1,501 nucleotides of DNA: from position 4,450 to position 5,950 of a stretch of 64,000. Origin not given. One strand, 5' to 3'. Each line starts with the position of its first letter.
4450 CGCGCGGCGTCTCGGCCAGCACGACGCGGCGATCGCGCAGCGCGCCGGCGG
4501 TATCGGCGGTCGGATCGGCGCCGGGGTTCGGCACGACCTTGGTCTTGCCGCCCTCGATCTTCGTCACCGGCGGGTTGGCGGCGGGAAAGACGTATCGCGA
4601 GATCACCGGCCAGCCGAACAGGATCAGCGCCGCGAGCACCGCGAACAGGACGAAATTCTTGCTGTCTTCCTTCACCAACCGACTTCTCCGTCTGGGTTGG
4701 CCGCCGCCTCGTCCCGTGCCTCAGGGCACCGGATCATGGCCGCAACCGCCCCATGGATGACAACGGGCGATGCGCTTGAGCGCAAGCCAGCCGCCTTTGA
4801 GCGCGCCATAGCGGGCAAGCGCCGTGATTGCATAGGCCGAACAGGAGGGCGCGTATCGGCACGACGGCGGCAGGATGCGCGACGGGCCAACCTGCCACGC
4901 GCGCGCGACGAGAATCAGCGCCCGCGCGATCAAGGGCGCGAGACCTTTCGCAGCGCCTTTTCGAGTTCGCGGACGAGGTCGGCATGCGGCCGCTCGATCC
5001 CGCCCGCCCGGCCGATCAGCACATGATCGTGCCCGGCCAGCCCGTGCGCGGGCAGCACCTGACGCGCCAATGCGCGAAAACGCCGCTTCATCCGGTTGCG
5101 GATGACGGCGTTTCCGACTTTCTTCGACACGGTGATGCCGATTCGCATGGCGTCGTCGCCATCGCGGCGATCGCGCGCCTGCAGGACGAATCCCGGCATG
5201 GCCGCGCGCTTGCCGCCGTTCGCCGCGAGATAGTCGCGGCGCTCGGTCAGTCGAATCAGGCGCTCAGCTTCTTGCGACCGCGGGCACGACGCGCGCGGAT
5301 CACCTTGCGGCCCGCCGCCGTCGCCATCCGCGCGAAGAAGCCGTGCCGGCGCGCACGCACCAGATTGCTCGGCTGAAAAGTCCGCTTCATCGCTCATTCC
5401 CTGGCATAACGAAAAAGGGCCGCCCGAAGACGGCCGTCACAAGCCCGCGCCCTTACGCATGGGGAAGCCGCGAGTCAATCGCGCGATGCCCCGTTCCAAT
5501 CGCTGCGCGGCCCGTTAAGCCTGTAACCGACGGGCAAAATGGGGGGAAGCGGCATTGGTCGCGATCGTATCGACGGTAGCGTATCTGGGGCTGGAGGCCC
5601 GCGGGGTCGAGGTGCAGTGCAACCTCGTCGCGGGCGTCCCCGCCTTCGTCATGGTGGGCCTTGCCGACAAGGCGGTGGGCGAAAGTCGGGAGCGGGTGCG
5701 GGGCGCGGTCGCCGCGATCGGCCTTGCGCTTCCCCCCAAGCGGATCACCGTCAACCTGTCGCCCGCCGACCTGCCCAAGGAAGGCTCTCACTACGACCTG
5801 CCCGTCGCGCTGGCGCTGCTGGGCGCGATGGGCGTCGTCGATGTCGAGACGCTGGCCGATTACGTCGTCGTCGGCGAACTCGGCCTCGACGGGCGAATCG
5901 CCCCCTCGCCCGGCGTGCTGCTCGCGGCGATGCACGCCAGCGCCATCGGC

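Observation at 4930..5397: rnpA may fully overlap rpmH with start codons 4 nt apart (Thermus-type architecture in an alphaproteobacterium)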

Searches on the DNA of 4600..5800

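Call 6: search_rna_families(source=window, start=4600, end=5800, threshold=evalue, max_evalue=1)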
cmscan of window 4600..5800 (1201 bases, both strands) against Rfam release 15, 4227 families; matches with E-value up to 1: 1.
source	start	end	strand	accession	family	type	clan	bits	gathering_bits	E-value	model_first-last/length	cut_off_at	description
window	5107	5289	-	RF03018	RT-15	Gene; sRNA;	-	19.7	82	0.038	1-192/192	no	RT-15 RNA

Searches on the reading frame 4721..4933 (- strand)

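Call 3: search_protein_families(library=pfam, proteins=[window:4721-4933:-], max_evalue=0.01)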
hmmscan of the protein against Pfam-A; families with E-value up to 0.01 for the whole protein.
window:4721-4933:- (70 aa): 1 family
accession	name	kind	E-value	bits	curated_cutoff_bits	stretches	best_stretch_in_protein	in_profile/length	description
PF01809.23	YidD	-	6e-26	90.4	27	1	4-69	2-67/67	Putative membrane protein insertion efficiency factor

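Call 4: search_protein_families(library=ncbifam, proteins=[window:4721-4933:-], max_evalue=0.01)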
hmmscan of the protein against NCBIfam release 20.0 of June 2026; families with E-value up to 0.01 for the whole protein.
window:4721-4933:- (70 aa): 1 family
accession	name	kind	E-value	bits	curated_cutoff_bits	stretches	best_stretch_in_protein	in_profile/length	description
TIGR00278.2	TIGR00278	equivalog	2.5e-18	65.7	40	1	4-62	2-60/64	membrane protein insertion efficiency factor YidD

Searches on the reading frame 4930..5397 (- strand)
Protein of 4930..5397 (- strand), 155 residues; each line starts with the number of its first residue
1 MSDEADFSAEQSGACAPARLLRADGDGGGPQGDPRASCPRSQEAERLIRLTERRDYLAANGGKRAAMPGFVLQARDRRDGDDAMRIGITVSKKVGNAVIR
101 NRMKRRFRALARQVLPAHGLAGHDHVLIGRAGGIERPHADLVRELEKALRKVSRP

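Call 3: search_protein_families(library=pfam, proteins=[window:4930-5397:-], max_evalue=0.01)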
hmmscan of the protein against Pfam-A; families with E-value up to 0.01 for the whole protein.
window:4930-5397:- (155 aa): 1 family
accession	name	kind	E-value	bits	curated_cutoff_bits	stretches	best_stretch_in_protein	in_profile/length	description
PF00825.24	Ribonuclease_P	-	2.4e-21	76.2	22.3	1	48-152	5-108/109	Ribonuclease P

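Call 4: search_protein_families(library=ncbifam, proteins=[window:4930-5397:-], max_evalue=0.01)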
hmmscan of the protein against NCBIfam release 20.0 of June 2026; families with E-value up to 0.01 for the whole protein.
window:4930-5397:- (155 aa): 1 family
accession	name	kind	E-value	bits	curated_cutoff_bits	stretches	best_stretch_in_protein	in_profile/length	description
TIGR00188.1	rnpA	equivalog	3.4e-16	59.5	38.35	1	62-153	20-108/111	ribonuclease P protein component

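Call 5: find_homologous_proteins(query=window:4930-5397:-, max_evalue=0.00001)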
Query window:4930-5397:- (155 aa): 7831 proteins with E <= 0.00001 among 8000 candidates; the best 120 are listed.
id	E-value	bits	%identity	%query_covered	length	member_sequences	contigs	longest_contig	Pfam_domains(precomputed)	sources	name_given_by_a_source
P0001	7.2e-92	323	98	100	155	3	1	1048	PF00825.25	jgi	jgi:ribonuclease P protein component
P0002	5.1e-68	245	78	99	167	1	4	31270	PF00825.25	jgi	jgi:ribonuclease P protein component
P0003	1.7e-61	224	74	99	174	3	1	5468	PF00825.25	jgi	-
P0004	2.3e-61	224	99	70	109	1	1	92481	PF00825.25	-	-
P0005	1.0e-59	218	99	68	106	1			PF00825.25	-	-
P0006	3.1e-59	217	72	99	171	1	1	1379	PF00825.25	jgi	jgi:ribonuclease P protein component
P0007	3.7e-58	213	71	99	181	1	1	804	PF00825.25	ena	-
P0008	2.5e-57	211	70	99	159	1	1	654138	PF00825.25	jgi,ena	jgi:ribonuclease P protein component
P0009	7.2e-57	209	69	99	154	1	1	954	PF00825.25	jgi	jgi:ribonuclease P protein component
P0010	8.4e-57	209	70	99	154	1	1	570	PF00825.25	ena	-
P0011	8.8e-57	209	69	99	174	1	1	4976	PF00825.25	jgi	jgi:ribonuclease P protein component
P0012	9.5e-57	209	69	99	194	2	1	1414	PF00825.25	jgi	jgi:ribonuclease P protein component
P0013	1.5e-56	208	70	99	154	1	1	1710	PF00825.25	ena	-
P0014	1.5e-56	208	72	99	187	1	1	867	PF00825.25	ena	-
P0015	2.2e-56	208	71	98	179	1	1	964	PF00825.25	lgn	-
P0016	3.6e-56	207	64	99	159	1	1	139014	PF00825.25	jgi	-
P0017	4.5e-56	206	71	89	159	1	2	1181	PF00825.25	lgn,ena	-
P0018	8.2e-56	206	68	99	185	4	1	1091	PF00825.25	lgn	-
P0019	1.5e-55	205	70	100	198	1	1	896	PF00825.25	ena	-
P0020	1.5e-55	205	67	99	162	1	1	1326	PF00825.25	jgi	jgi:ribonuclease P protein component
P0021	2.4e-55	204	71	99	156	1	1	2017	PF00825.25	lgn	-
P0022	3.8e-55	203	69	99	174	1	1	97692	PF00825.25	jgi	jgi:ribonuclease P protein component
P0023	4.4e-55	203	70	99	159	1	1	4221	PF00825.25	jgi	jgi:ribonuclease P protein component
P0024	5.7e-55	203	69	99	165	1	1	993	PF00825.25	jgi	jgi:ribonuclease P protein component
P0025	6.3e-55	203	69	99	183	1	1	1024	PF00825.25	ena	-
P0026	7.0e-55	203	67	99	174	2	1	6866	PF00825.25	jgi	jgi:ribonuclease P protein component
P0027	7.6e-55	202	69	99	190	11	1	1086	PF00825.25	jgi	jgi:ribonuclease P protein component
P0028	8.8e-55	202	69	99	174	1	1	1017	PF00825.25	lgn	-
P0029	1.1e-54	202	69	99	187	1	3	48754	PF00825.25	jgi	jgi:ribonuclease P protein component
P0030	1.1e-54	202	67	99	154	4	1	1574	PF00825.25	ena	-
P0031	1.1e-54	202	69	99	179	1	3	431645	PF00825.25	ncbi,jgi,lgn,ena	jgi:ribonuclease P protein component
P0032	1.3e-54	202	69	99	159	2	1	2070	PF00825.25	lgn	-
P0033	1.5e-54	202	70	98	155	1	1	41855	PF00825.25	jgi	jgi:ribonuclease P protein component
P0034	1.7e-54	201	70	99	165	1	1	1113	PF00825.25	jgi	jgi:ribonuclease P protein component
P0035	1.8e-54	201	69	99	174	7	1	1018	PF00825.25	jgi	jgi:ribonuclease P protein component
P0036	1.9e-54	201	69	99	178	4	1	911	PF00825.25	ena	-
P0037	2.0e-54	201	67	99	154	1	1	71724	PF00825.25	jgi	jgi:ribonuclease P protein component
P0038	2.1e-54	201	69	99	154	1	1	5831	PF00825.25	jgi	jgi:ribonuclease P protein component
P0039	2.3e-54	201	69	99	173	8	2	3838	PF00825.25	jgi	-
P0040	2.9e-54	201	68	99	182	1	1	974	PF00825.25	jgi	jgi:ribonuclease P protein component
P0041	3.5e-54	200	92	68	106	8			PF00825.25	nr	nr:ribonuclease P protein component [Sphingomonas yantingensis]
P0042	3.7e-54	200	67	99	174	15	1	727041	PF00825.25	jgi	-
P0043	4.3e-54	200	68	99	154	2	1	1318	PF00825.25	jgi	jgi:ribonuclease P protein component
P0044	4.5e-54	200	67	99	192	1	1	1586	PF00825.25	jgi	jgi:ribonuclease P protein component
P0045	5.6e-54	200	67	99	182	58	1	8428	PF00825.25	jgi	jgi:ribonuclease P protein component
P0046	6.2e-54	200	68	99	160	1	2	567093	PF00825.25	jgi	jgi:ribonuclease P protein component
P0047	7.1e-54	199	68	99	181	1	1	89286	PF00825.25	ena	-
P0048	8.3e-54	199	66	100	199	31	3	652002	PF00825.25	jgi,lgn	jgi:ribonuclease P protein component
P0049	1.0e-53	199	69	99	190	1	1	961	PF00825.25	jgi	jgi:ribonuclease P protein component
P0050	1.2e-53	199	68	99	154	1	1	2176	PF00825.25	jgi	jgi:ribonuclease P protein component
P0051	1.2e-53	199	66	99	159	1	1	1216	PF00825.25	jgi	jgi:ribonuclease P protein component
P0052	1.2e-53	199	66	99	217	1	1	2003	PF00825.25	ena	-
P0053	1.2e-53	199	65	99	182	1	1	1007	PF00825.25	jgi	-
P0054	1.3e-53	198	67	99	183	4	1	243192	PF00825.25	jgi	jgi:ribonuclease P protein component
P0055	1.4e-53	198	66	99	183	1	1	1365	PF00825.25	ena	-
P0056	1.4e-53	198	70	99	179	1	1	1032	PF00825.25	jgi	jgi:ribonuclease P protein component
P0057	1.4e-53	198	66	99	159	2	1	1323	PF00825.25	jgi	jgi:ribonuclease P protein component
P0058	1.5e-53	198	68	99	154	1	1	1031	PF00825.25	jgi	jgi:ribonuclease P protein component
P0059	1.5e-53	198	69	99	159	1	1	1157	PF00825.25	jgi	jgi:ribonuclease P protein component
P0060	1.7e-53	198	68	99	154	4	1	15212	PF00825.25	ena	-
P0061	1.8e-53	198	65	99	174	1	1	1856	PF00825.25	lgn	-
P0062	2.5e-53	198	68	98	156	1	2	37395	PF00825.25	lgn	-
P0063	2.6e-53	198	66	99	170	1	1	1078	PF00825.25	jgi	jgi:ribonuclease P protein component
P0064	2.9e-53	197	68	99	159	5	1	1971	PF00825.25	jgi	jgi:ribonuclease P protein component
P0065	3.5e-53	197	68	98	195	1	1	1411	PF00825.25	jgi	jgi:ribonuclease P protein component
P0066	3.6e-53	197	66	99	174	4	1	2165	PF00825.25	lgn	-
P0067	3.7e-53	197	65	98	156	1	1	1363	PF00825.25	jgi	jgi:ribonuclease P protein component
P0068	5.8e-53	196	67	99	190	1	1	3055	PF00825.25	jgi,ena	-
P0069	5.9e-53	196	67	95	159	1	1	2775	PF00825.25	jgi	jgi:ribonuclease P protein component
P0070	7.6e-53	196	68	99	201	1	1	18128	PF00825.25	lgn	-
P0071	8.5e-53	196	69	98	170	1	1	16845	PF00825.25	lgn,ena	-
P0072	9.5e-53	196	64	99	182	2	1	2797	PF00825.25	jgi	-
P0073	9.8e-53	196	67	99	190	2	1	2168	PF00825.25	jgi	jgi:ribonuclease P protein component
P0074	1.7e-52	195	66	99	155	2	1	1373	PF00825.25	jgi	jgi:ribonuclease P protein component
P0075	1.8e-52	195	67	99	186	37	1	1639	PF00825.25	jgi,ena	jgi:ribonuclease P protein component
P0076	1.8e-52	195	69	98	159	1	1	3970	PF00825.25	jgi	jgi:ribonuclease P protein component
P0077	2.2e-52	194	67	99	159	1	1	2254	PF00825.25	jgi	-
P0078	2.6e-52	194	66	99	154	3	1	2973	PF00825.25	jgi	-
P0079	2.8e-52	194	67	99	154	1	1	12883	PF00825.25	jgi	jgi:ribonuclease P protein component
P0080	2.9e-52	194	67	99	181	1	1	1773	PF00825.25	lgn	-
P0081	4.1e-52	194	66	99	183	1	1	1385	PF00825.25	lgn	-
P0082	4.7e-52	193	67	99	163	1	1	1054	PF00825.25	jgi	jgi:ribonuclease P protein component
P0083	5.0e-52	193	68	99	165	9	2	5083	PF00825.25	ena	-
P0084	5.3e-52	193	65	99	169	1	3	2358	PF00825.25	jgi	jgi:ribonuclease P protein component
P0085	6.5e-52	193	64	99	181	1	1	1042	PF00825.25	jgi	jgi:ribonuclease P protein component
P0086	7.2e-52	193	64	99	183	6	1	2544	PF00825.25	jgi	jgi:ribonuclease P protein component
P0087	7.2e-52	193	66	99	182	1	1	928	PF00825.25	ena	-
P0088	7.2e-52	193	66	58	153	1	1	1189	PF00825.25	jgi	jgi:ribonuclease P protein component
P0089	8.4e-52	193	65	99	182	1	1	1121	PF00825.25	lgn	-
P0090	8.5e-52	193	64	99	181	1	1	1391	PF00825.25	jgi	-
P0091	1.1e-51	192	68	88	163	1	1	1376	PF00825.25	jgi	jgi:ribonuclease P protein component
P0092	1.2e-51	192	67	99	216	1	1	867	PF00825.25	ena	-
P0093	2.0e-51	191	66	99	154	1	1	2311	PF00825.25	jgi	jgi:ribonuclease P protein component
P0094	2.2e-51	191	64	99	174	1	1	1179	PF00825.25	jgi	jgi:ribonuclease P protein component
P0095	2.4e-51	191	69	99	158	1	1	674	PF00825.25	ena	-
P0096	2.6e-51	191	67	99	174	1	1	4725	PF00825.25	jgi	jgi:ribonuclease P protein component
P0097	2.6e-51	191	65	99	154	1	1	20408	PF00825.25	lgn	-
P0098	3.3e-51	191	57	99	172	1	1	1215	PF00825.25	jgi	jgi:ribonuclease P protein component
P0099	3.5e-51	191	65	99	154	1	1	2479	PF00825.25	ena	-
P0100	3.5e-51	191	66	96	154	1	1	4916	PF00825.25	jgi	jgi:ribonuclease P protein component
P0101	3.8e-51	190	66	99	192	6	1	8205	PF00825.25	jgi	jgi:ribonuclease P protein component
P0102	3.9e-51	190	66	99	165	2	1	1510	PF00825.25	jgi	jgi:ribonuclease P protein component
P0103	4.1e-51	190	65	98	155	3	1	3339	PF00825.25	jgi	jgi:ribonuclease P protein component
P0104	4.2e-51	190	66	96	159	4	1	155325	PF00825.25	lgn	-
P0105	4.6e-51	190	65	98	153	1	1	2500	PF00825.25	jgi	-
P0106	4.7e-51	190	66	99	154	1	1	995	PF00825.25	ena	-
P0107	4.8e-51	190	63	100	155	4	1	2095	PF00825.25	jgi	jgi:ribonuclease P protein component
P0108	5.0e-51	190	64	98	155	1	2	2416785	PF00825.25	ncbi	ncbi:ribonuclease P protein component [Sphingomonas lutea]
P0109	5.5e-51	190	66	99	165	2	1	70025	PF00825.25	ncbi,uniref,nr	ncbi:ribonuclease P protein component [Sphingomonas psychrolutea]|uniref:Ribonuclease P protein comp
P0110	5.9e-51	190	65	100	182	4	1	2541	PF00825.25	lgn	-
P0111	6.0e-51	190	67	99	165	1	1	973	PF00825.25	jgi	jgi:ribonuclease P protein component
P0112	7.2e-51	190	68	99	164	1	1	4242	PF00825.25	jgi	jgi:ribonuclease P protein component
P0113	7.4e-51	190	65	94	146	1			PF00825.25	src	-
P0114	9.6e-51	189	65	99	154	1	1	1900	PF00825.25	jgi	jgi:ribonuclease P protein component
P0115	1.1e-50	189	65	99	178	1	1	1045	PF00825.25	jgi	-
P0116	1.2e-50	189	67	99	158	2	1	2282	PF00825.25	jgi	-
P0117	1.4e-50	189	66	99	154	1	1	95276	PF00825.25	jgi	-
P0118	1.4e-50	189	64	99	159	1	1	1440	PF00825.25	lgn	-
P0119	1.5e-50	189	66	100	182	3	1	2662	PF00825.25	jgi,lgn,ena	-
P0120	1.5e-50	189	66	98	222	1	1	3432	PF00825.25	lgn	-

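Call 40: predict_structure(alignment_id=A1)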
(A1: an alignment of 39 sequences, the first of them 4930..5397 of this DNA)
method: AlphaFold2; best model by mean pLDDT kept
length: 155 residues; sequences in the alignment: 39
mean_pLDDT: 75.5   pTM: 0.63
mean pLDDT of the five models: 75.5, 73.1, 72.8, 72.3, 71.8
residues with pLDDT >= 90: 54; 70-90: 54; 50-70: 6; < 50: 41
segments of 3 or more residues with pLDDT < 50: 1-4, 6-16, 18-33, 35-44
pLDDT, mean of each block of 10 residues (from residue 1): 43 43 43 45 64 87 89 89 90 88 92 88 91 85 92 83
secondary structure, 60 per line:
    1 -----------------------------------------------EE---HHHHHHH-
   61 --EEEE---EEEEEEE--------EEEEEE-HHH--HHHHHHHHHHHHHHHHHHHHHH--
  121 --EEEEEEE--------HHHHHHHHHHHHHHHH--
elements in order: H53-59 E63-66 E70-76 E85-90 H97-118 E123-129 H138-153

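Call 52: fold_search(model_id=the predicted structure, library=pdb)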
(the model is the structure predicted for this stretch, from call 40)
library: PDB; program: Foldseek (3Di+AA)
matches with E <= 10: 947; with E <= 0.001: 16
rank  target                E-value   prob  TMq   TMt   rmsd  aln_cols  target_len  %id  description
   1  6ov1_A                2.9e-09  1.00  0.58  0.75   2.0       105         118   30  Structure of Staphylococcus aureus RNase P protein mutant with defective mRNA degradation activity (released 2020-12-02)
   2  6d1r                  4.3e-09  1.00  0.59  0.80   2.2       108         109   30  Structure of Staphylococcus aureus RNase P protein at 2.0 angstrom (released 2018-09-26)
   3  6ov1_B                5.5e-09  1.00  0.58  0.71   2.0       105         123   31  Structure of Staphylococcus aureus RNase P protein mutant with defective mRNA degradation activity (released 2020-12-02)
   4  4jg4                  3.3e-08  1.00  0.60  0.80   1.8       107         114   31  Ligand concentration regulates the pathways of coupled protein folding and binding (released 2014-01-22)
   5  1a6f                  5.2e-08  1.00  0.58  0.77   2.1       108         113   33  RNASE P PROTEIN FROM BACILLUS SUBTILIS (released 1999-03-23)
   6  6max                  7.2e-08  1.00  0.57  0.77   2.3       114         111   32  Crystal structure of Ribonuclease P protein from Thermotoga maritima in complex with purpurin (released 2019-04-17)
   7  6cqc_A                1.5e-07  1.00  0.57  0.78   2.5       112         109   31  RNase P protein from Thermotoga maritima in complex with 1-(4-Fluorophenyl)-2-thiourea (released 2019-03-20)
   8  1nz0_B                2.8e-07  1.00  0.59  0.81   2.2       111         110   31  RNASE P PROTEIN FROM THERMOTOGA MARITIMA (released 2003-06-24)
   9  3q1q_A                3.4e-07  1.00  0.59  0.80   2.1       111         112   31  Structure of a Bacterial Ribonuclease P Holoenzyme in Complex with tRNA (released 2011-03-09)
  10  1nz0_D                3.4e-07  1.00  0.59  0.80   2.6       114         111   31  RNASE P PROTEIN FROM THERMOTOGA MARITIMA (released 2003-06-24)
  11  1nz0_A                3.6e-07  1.00  0.58  0.80   2.2       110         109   30  RNASE P PROTEIN FROM THERMOTOGA MARITIMA (released 2003-06-24)
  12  1nz0_C                5.6e-07  1.00  0.58  0.81   2.3       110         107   30  RNASE P PROTEIN FROM THERMOTOGA MARITIMA (released 2003-06-24)
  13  6cqc_B                1.1e-06  1.00  0.58  0.82   2.1       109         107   30  RNase P protein from Thermotoga maritima in complex with 1-(4-Fluorophenyl)-2-thiourea (released 2019-03-20)
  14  1d6t_MODEL_1_A        1.6e-06  1.00  0.55  0.71   2.7       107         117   31  RNASE P PROTEIN FROM STAPHYLOCOCCUS AUREUS (released 2000-10-18)
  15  7uo0_A                1.2e-05  1.00  0.54  0.71   2.8       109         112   32  E.coli RNaseP Holoenzyme with Mg2+ (released 2022-09-28)
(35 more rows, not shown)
